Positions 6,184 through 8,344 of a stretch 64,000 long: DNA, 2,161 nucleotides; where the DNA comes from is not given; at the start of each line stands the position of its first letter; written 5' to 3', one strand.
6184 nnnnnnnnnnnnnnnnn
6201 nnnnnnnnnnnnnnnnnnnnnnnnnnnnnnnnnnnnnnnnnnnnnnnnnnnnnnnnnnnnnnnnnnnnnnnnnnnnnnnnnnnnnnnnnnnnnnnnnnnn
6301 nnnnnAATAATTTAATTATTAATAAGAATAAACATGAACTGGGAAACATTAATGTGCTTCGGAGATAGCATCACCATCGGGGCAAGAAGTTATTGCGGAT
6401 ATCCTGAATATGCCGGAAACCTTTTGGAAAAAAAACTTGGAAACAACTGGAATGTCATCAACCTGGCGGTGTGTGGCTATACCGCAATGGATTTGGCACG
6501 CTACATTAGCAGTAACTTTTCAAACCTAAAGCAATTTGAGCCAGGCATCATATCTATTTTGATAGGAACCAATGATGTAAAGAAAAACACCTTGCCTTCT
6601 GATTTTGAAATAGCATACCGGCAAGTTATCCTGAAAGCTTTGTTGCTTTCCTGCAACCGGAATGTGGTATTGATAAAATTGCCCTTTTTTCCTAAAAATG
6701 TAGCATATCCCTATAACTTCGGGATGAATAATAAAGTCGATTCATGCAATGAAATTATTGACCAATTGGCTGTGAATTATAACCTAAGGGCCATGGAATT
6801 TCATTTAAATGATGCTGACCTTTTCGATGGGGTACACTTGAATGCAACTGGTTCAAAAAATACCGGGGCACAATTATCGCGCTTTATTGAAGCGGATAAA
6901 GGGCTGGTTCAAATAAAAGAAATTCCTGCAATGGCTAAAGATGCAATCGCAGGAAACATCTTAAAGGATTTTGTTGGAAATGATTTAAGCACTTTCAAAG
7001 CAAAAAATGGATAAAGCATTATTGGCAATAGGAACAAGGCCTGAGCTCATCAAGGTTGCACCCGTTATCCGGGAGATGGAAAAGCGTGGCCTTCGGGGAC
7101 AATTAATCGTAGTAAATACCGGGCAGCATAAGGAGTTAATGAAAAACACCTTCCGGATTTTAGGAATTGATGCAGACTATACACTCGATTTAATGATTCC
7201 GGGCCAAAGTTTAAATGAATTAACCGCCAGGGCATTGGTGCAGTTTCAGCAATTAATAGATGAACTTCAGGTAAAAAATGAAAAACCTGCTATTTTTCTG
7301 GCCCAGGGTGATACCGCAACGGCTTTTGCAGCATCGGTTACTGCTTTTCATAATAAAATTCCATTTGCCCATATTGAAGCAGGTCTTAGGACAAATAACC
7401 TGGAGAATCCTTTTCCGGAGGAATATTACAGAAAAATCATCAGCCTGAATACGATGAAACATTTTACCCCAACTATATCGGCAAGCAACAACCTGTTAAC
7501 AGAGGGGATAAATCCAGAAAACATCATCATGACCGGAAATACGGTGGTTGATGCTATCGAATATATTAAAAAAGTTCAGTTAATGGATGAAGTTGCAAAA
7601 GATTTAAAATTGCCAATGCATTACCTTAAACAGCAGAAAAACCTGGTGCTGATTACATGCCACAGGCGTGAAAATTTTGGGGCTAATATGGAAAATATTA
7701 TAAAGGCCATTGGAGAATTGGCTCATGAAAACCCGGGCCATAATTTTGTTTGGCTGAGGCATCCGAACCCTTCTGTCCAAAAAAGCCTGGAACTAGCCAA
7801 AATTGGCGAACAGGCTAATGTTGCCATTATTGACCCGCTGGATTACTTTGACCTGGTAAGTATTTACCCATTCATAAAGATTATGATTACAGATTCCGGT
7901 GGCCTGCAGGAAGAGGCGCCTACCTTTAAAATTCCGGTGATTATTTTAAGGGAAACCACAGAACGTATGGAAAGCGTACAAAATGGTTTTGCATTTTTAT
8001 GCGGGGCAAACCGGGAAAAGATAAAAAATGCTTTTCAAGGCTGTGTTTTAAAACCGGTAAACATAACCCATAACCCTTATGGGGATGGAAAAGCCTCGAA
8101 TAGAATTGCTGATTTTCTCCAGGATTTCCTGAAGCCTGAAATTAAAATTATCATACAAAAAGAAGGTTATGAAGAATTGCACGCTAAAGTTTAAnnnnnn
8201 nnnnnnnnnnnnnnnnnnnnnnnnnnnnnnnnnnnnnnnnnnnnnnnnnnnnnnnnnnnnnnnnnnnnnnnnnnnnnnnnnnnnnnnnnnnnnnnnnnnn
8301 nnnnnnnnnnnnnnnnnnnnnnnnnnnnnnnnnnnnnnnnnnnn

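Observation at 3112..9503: ECF sigma/anti-sigma pair divergent from a GT2 / SGNH / WecB / flavoprotein operon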

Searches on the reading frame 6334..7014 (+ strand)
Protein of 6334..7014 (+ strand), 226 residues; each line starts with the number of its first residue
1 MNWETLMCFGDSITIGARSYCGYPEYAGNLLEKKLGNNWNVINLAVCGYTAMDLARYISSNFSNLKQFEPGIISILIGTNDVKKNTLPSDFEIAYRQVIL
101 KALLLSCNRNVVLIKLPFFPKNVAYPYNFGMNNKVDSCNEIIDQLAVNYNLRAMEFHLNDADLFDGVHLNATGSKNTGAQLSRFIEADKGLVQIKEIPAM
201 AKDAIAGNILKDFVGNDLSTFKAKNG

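Call 4: search_protein_families(library=pfam, proteins=[window:6334-7014:+], max_evalue=0.01)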
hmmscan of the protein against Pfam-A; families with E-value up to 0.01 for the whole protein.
window:6334-7014:+ (226 aa): 2 families
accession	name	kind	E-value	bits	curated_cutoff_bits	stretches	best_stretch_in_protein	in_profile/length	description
PF13472.12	Lipase_GDSL_2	-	1.1e-21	78.6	32.9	1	8-174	1-176/178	GDSL-like Lipase/Acylhydrolase family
PF00657.28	Lipase_GDSL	-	2.1e-10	41.6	23.6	1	6-177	1-204/208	GDSL-like Lipase/Acylhydrolase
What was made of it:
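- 6334..7014 (+): Cytoplasmic SGNH/GDSL hydrolase, first gene of the three-gene module. PF13472 scores 78.6 bits (call 4).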

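Call 5: search_protein_families(library=ncbifam, proteins=[window:6334-7014:+], max_evalue=0.01)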
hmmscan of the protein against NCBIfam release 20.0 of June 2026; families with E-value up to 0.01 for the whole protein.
window:6334-7014:+ (226 aa): 3 families
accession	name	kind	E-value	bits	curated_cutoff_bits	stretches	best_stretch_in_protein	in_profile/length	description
NF042968.1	AcxylEst_AxeA1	equivalog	1.3e-09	37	700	1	7-176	278-454/459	acetylxylan esterase AxeA1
NF007819.1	PRK10528.1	equivalog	9.9e-05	22.1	270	1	4-161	29-174/210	multifunctional acyl-CoA thioesterase I/protease I/lysophospholipase L1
NF047594.1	LIC10707_fam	equivalog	0.00023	20.3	380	1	35-86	56-111/406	LIC10707 family hydrolase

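Call 58: search_solved_structures(query=window:6334-7014:+, max_evalue=0.01)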
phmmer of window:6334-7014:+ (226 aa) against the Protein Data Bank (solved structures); distinct sequences matched with E-value up to 0.01: 8.
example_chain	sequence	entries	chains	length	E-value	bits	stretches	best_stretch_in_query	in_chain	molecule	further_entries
6lfc_A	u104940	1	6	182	0.00063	22.8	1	4-160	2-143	Acyl-CoA thioesterase I also functions as protease I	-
5tid_A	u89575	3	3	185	0.00082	22.5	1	4-128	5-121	Acyl-CoA thioesterase I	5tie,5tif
5tic_A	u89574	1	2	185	0.00084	22.4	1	4-128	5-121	Acyl-CoA thioesterase I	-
6lfb_A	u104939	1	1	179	0.00095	22.2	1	4-128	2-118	Acyl-CoA thioesterase I also functions as protease I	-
1ivn_A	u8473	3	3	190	0.0015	21.6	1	4-128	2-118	Thioesterase I | Acyl-CoA thioesterase I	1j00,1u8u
9ge8_T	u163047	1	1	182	0.0035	20.4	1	4-128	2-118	Thioesterase 1/protease 1/lysophospholipase L1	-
1jrl_A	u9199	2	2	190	0.0041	20.2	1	4-128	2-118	Acyl-CoA Thioesterase I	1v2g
9hi6_A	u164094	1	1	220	0.0091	19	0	64-149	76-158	FI6-focused design_04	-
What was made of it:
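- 6334..7014 (+): Similarity to TesA structures is only weak (call 58).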

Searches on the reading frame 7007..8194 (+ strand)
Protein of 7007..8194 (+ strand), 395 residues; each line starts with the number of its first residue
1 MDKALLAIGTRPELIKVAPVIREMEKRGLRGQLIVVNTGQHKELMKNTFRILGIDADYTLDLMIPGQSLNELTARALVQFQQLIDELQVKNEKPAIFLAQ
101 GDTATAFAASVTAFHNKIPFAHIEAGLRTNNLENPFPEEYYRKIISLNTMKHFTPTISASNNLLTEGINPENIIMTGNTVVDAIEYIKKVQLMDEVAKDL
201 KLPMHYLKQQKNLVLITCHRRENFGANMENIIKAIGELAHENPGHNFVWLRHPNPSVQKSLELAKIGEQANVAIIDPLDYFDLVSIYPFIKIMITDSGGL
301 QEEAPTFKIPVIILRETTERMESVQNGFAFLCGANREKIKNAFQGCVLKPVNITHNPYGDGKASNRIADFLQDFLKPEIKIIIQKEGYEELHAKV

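Call 4: search_protein_families(library=pfam, proteins=[window:7007-8194:+], max_evalue=0.01)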
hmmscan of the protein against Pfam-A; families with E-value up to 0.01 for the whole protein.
window:7007-8194:+ (395 aa): 1 family
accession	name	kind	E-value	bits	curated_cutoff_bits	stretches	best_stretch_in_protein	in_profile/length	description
PF02350.25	Epimerase_2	-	1.6e-91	307.2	30.6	1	32-371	10-346/347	UDP-N-acetylglucosamine 2-epimerase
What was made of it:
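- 7007..8194 (+): Non-hydrolysing UDP-GlcNAc 2-epimerase (WecB type). PF02350 gives 1.6e-91 (call 4).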

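Call 5: search_protein_families(library=ncbifam, proteins=[window:7007-8194:+], max_evalue=0.01)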
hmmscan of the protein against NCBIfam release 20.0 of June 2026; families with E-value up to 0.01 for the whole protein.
window:7007-8194:+ (395 aa): 3 families
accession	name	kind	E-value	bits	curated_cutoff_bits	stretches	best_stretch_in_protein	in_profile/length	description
TIGR00236.1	wecB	equivalog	2.5e-103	346.1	210.15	1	5-371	4-362/366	non-hydrolyzing UDP-N-acetylglucosamine 2-epimerase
TIGR03568.1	NeuC_NnaA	equivalog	5.2e-21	74.9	235.9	1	4-371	3-365/365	UDP-N-acetylglucosamine 2-epimerase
NF046086.1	BFO_1060_trans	domain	0.0025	17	200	0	221-277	197-254/365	BFO_1060 family glycosyltransferase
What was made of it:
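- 7007..8194 (+): The NeuC model scores only 75 bits (call 5).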
